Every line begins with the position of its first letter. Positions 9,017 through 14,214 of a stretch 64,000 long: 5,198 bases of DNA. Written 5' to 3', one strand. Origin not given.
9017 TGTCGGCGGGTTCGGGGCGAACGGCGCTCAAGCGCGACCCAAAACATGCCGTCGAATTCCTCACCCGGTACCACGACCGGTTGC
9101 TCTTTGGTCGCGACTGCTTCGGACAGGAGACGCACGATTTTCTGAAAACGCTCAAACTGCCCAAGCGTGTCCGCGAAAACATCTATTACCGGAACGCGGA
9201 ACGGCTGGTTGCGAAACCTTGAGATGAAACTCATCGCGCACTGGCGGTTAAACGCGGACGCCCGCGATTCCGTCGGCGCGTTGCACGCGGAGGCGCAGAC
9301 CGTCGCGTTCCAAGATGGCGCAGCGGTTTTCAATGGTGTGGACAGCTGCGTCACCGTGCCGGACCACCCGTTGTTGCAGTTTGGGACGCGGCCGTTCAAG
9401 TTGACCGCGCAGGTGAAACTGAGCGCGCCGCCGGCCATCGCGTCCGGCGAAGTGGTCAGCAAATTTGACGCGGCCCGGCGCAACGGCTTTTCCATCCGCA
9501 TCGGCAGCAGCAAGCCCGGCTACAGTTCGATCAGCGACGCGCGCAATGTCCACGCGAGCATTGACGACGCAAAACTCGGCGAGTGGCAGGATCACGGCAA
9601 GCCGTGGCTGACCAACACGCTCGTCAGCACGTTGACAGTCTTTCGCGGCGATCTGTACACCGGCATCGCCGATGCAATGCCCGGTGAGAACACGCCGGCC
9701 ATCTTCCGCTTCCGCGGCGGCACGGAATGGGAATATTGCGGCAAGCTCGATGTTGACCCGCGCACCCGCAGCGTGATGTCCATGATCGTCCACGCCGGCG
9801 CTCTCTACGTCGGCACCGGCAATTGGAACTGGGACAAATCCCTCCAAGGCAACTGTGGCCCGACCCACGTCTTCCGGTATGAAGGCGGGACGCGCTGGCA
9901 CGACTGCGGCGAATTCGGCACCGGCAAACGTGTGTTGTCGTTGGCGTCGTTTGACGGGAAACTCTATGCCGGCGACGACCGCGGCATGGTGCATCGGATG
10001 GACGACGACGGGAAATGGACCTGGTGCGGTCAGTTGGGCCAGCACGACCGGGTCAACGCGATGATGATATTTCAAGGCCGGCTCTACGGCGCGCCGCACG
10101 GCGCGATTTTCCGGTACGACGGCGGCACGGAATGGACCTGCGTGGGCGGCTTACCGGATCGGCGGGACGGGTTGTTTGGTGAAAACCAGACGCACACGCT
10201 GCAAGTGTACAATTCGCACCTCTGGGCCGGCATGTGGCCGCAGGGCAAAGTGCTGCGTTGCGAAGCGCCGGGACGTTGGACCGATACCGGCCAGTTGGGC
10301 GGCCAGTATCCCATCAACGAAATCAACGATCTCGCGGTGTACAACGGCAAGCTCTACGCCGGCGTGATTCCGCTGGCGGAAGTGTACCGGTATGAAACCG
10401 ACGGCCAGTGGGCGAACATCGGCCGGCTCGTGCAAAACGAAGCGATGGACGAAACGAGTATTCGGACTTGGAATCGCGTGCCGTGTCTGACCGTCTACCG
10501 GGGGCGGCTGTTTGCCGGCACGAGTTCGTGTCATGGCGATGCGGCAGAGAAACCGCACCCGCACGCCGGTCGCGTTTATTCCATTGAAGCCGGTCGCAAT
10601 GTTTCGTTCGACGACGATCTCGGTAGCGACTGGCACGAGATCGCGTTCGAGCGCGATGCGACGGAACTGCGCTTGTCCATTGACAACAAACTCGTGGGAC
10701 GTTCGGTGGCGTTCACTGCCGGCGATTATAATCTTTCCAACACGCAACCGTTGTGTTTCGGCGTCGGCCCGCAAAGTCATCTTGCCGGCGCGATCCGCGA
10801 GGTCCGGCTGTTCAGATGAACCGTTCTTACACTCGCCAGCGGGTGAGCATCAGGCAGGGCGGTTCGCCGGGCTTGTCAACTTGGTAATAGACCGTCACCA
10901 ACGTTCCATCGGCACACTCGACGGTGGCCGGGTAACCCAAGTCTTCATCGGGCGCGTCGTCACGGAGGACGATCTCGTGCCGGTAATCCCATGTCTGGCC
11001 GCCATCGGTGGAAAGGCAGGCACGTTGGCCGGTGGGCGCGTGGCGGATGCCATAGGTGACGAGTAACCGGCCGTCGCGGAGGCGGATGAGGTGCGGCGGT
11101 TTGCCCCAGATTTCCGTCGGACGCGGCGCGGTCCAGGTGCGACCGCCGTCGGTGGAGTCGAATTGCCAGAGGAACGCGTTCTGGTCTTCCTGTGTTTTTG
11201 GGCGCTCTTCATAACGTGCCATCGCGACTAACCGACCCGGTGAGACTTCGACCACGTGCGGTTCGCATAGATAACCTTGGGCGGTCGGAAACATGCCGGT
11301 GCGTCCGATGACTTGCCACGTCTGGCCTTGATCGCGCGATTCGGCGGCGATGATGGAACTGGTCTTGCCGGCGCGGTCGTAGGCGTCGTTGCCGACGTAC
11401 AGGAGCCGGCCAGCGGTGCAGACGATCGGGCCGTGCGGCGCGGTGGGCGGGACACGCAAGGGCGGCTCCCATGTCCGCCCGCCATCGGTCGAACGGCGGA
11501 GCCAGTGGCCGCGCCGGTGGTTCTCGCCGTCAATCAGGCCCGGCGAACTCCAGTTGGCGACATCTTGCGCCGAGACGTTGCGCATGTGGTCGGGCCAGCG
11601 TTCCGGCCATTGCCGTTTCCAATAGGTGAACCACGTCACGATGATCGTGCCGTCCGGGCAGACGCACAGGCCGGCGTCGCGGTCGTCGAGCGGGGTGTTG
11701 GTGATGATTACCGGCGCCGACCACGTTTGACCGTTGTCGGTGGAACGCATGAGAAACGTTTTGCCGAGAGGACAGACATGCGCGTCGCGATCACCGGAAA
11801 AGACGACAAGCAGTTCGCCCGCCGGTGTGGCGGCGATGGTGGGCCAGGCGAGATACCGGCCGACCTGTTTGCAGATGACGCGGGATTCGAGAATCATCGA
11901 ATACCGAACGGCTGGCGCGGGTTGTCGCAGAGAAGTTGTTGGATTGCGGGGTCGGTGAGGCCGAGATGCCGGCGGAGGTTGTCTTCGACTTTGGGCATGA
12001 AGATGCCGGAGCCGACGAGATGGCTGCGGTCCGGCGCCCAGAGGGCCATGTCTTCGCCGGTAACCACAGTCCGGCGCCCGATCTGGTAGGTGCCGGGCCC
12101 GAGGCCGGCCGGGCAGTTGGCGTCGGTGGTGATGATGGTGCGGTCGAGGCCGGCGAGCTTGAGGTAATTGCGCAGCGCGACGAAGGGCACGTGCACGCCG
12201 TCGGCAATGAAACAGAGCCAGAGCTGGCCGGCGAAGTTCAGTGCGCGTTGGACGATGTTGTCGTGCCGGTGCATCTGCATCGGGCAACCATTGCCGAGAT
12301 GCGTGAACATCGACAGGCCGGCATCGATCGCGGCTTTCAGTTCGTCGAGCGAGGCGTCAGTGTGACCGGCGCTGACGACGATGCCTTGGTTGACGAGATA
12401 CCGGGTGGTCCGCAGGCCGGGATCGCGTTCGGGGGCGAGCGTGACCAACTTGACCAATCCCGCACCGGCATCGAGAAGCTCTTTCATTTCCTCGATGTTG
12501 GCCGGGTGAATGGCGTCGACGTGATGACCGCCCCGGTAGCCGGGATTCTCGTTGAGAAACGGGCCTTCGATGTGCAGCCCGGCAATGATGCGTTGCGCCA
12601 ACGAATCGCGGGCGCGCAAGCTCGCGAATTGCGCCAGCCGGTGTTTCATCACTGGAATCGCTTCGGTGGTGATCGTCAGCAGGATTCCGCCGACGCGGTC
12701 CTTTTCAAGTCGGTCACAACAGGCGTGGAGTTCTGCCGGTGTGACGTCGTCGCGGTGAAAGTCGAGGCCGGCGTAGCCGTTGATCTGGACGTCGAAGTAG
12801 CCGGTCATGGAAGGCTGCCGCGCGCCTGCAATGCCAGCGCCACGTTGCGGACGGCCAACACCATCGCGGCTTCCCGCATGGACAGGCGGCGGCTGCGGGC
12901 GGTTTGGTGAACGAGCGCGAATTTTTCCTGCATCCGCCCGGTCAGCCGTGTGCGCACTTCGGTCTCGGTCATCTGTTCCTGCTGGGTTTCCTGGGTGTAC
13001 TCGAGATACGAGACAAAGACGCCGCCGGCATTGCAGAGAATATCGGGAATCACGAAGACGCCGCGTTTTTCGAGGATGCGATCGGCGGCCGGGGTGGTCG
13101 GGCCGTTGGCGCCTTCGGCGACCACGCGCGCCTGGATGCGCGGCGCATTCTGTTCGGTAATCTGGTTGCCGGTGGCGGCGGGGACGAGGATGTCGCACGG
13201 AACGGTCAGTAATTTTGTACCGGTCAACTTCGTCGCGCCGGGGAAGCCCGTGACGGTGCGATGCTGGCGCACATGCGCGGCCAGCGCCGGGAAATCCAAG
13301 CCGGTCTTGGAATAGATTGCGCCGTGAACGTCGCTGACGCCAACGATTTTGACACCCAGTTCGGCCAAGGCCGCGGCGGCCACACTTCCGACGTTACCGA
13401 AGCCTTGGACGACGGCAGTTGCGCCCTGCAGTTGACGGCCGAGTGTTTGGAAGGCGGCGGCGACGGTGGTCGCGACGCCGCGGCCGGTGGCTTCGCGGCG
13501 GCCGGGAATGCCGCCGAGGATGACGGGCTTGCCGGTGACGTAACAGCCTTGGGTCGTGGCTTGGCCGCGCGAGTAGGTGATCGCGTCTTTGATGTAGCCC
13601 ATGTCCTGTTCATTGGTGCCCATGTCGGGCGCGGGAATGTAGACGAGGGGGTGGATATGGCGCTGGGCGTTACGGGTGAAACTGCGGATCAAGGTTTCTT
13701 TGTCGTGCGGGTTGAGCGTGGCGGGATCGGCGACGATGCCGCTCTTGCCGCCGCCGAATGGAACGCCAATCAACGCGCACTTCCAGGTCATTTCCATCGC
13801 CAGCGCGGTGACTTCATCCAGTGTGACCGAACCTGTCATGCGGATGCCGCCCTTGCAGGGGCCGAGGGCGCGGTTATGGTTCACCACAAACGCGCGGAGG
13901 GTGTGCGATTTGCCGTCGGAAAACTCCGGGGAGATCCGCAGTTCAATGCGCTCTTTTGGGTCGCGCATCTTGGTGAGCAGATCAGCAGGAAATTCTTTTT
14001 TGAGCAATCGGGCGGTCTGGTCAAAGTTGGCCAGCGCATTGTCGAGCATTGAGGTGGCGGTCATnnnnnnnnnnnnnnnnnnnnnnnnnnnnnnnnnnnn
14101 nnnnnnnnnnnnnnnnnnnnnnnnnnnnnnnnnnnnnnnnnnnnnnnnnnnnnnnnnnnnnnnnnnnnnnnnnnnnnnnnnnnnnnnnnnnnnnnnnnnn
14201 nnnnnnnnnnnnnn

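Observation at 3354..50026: A 14-bp CG-centred palindrome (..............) sits at every divergent intergenic region and at four more operon starts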

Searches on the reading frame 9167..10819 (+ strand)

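Call 8: search_protein_families(library=pfam, proteins=[window:9167-10819:+])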
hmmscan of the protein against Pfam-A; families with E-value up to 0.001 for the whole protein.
window:9167-10819:+ (550 aa): 1 family
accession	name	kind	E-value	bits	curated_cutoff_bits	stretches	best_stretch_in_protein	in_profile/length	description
PF13385.13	Laminin_G_3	-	6.2e-06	26.9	27.6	1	487-549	79-141/151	Concanavalin A-like lectin/glucanases superfamily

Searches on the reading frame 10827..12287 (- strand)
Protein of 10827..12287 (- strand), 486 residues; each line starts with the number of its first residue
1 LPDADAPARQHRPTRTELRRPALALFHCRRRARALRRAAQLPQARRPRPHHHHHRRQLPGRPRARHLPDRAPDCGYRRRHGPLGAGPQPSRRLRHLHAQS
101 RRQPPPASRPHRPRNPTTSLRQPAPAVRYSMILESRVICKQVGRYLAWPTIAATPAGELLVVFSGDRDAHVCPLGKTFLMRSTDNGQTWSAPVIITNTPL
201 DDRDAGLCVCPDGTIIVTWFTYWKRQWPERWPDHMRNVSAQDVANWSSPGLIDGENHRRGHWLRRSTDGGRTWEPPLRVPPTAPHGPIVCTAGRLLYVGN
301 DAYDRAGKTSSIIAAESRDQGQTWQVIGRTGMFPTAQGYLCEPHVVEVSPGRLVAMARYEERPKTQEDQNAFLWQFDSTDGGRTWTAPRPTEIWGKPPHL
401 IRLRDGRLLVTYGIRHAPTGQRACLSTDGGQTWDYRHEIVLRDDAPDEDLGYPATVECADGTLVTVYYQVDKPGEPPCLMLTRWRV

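Call 8: search_protein_families(library=pfam, proteins=[window:10827-12287:-])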
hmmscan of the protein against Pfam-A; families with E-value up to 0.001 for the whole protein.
window:10827-12287:- (486 aa): 3 families
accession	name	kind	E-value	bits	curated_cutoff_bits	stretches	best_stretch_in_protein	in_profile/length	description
PF13088.12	BNR_2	-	9.1e-23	81.4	31.4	1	259-463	81-275/277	BNR repeat-like domain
PF02012.26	BNR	-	6.7e-13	47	27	0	181-190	2-11/12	BNR/Asp-box repeat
PF24316.1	Tli3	-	2.7e-07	31.4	27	0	149-191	54-98/129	T6SS Tli3 immunity protein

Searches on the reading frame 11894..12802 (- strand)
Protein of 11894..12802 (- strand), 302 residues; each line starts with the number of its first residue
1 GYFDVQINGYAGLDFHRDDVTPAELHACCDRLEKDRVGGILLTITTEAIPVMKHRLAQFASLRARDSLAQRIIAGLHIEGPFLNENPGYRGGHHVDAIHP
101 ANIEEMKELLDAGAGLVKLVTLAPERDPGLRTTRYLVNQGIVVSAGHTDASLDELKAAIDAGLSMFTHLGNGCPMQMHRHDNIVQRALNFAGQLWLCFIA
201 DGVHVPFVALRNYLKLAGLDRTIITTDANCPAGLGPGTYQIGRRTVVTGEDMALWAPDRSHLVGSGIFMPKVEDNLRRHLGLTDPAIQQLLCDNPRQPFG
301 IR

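Call 55: search_protein_families(library=pfam, proteins=[window:11894-12802:-], max_evalue=0.001)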
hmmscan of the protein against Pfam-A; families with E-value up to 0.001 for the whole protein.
window:11894-12802:- (302 aa): 0 families

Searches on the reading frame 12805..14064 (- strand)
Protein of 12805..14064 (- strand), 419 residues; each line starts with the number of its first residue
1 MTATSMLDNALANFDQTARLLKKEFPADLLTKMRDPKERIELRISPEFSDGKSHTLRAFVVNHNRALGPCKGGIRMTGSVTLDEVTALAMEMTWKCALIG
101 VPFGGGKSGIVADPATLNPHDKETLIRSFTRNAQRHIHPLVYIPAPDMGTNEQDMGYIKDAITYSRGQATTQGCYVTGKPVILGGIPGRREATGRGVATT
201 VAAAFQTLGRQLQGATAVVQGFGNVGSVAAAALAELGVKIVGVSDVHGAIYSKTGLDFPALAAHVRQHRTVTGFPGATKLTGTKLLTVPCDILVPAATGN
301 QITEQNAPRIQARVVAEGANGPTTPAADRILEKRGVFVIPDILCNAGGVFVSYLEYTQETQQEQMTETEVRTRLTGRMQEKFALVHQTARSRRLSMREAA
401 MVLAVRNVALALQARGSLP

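Call 8: search_protein_families(library=pfam, proteins=[window:12805-14064:-])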
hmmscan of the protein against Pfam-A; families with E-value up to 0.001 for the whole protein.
window:12805-14064:- (419 aa): 3 families
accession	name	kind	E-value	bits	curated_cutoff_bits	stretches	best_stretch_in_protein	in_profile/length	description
PF00208.27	ELFV_dehydrog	-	4.6e-76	256.1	23.4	1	184-416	1-241/241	Glutamate/Leucine/Phenylalanine/Valine dehydrogenase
PF02812.23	ELFV_dehydrog_N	-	8.3e-41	139.2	25.3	1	36-162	1-127/129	Glu/Leu/Phe/Val dehydrogenase, dimerisation domain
PF02826.25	2-Hacid_dh_C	-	0.00036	20.4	25.1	1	205-247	27-69/178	D-isomer specific 2-hydroxyacid dehydrogenase, NAD binding domain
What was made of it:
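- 11897..14064 (-): Genes co-transcribed with the regulator: glutamate dehydrogenase (12805-14064) and conserved gene X (11897-12808). The BNR-repeat gene (about 10827-11890) probably follows. Pfam ELFV_dehydrog (call 8).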

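Call 10: find_related_loci(query=window:12805-14064:-, collection=genome_contigs, flank=10000)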
Query window:12805-14064:- (419 aa) in genome_contigs; peptide patterns used: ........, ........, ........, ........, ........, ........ (x = any residue, [..] = any of these).
600 stretches matched a pattern (row limit reached: there are more); 526 encode a relative of the query (tblastn E <= 1e-3); the best 80 are kept; 80 distinct loci.
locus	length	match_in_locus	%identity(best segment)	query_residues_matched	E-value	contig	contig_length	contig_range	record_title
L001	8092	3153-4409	79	1-419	0e+0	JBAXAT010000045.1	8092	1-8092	MAG: Verrucomicrobiota bacterium isolate ELA148 MAG148_45, whole genome shotgun sequence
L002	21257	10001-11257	77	1-419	0e+0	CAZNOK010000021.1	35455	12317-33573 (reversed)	MAG TPA_asm: uncultured Verrucomicrobiota bacterium isolate SRP098346_co1_451 genome assembly, contig: NODE_753_length_3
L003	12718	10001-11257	68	1-419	0e+0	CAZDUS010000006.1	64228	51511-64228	MAG TPA_asm: uncultured Verrucomicrobiota bacterium isolate SRP272421_co1_512 genome assembly, contig: NODE_652_length_6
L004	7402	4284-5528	65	4-418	0e+0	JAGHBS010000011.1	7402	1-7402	MAG: Planctomycetota bacterium isolate AUK262 PB_MBMC_216_c_000000000175, whole genome shotgun sequence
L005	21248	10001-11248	66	4-419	0e+0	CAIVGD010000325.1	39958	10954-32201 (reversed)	MAG: uncultured Verrucomicrobia bacterium isolate Kiruna_bin-10504 genome assembly, contig: bin-10504:325/399, whole gen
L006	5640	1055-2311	63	1-419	0e+0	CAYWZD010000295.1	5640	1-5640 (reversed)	MAG TPA_asm: uncultured Victivallales bacterium isolate SRP216815_co1_168 genome assembly, contig: NODE_20772_length_564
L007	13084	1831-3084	64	1-418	0e+0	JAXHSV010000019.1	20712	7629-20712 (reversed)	MAG: Planctomycetota bacterium isolate MAG07_tar_biofilm MAG07_19, whole genome shotgun sequence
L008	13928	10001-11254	65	2-419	0e+0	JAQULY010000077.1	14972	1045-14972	MAG: Kiritimatiellae bacterium isolate STD1_141 NODE_9878_length_14972_cov_2.960997_Sandtown_D1, whole genome shotgun se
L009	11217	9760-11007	64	4-419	0e+0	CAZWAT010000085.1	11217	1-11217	MAG TPA_asm: uncultured Planctomycetaceae bacterium isolate binchicken_co139_38 genome assembly, contig: NODE_13044_leng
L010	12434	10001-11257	65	1-419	0e+0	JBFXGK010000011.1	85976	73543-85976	MAG: Kiritimatiellia bacterium isolate CA_2019_TPIn_161 NODE_953_length_85976_cov_36.955224_TPIn, whole genome shotgun s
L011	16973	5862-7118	62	1-419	0e+0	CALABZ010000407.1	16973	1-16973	MAG TPA_asm: uncultured Lentisphaeria bacterium isolate SRR1561996_bin.66_CONCOCT_v1.1_MAG genome assembly, contig: ERZ7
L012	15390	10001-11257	62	1-419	2e-180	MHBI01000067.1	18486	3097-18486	MAG: Lentisphaerae bacterium GWF2_50_93 gwf2_scaffold_3794, whole genome shotgun sequence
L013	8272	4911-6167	62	1-419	9e-180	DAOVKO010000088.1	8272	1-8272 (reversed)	MAG TPA_asm: Actinomycetes bacterium isolate CSMAG_1421 CSMAG_1421_k141_1844546_length_8272_cov_41.2499, whole genome sh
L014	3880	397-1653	65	1-419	0e+0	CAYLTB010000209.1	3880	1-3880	MAG TPA_asm: uncultured Verrucomicrobiota bacterium isolate binchicken_co265_111 genome assembly, contig: NODE_29703_len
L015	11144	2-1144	67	38-418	2e-175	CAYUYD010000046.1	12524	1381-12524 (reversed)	MAG TPA_asm: uncultured Planctomycetaceae bacterium isolate SRP256446_co1_86 genome assembly, contig: NODE_2359_length_1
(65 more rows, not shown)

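Call 42: search_protein_families(library=ncbifam, proteins=[window:12805-14064:-], max_evalue=0.00001)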
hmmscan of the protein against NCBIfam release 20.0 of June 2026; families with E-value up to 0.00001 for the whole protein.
window:12805-14064:- (419 aa): 6 families
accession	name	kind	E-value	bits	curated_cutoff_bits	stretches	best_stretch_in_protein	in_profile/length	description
NF041398.1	GluDhGdhB_Halo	equivalog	3.7e-114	381.8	620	1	5-419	2-410/410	glutamate dehydrogenase GdhB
NF040817.1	GdhA_Arch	equivalog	1.3e-113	380.3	750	1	4-417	4-416/419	glutamate dehydrogenase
NF006929.0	PRK09414.1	equivalog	2.9e-69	234.1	536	1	27-416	48-443/445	NADP-specific glutamate dehydrogenase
NF010633.0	PRK14030.1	subfamily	1.6e-47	162.6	743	1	27-389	44-414/445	glutamate dehydrogenase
NF010634.0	PRK14031.1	equivalog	4e-47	160.7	822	1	27-384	44-408/444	NADP-specific glutamate dehydrogenase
NF035922.1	Trp_DH_ScyB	equivalog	6e-25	88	600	1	48-408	16-339/346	tryptophan dehydrogenase ScyB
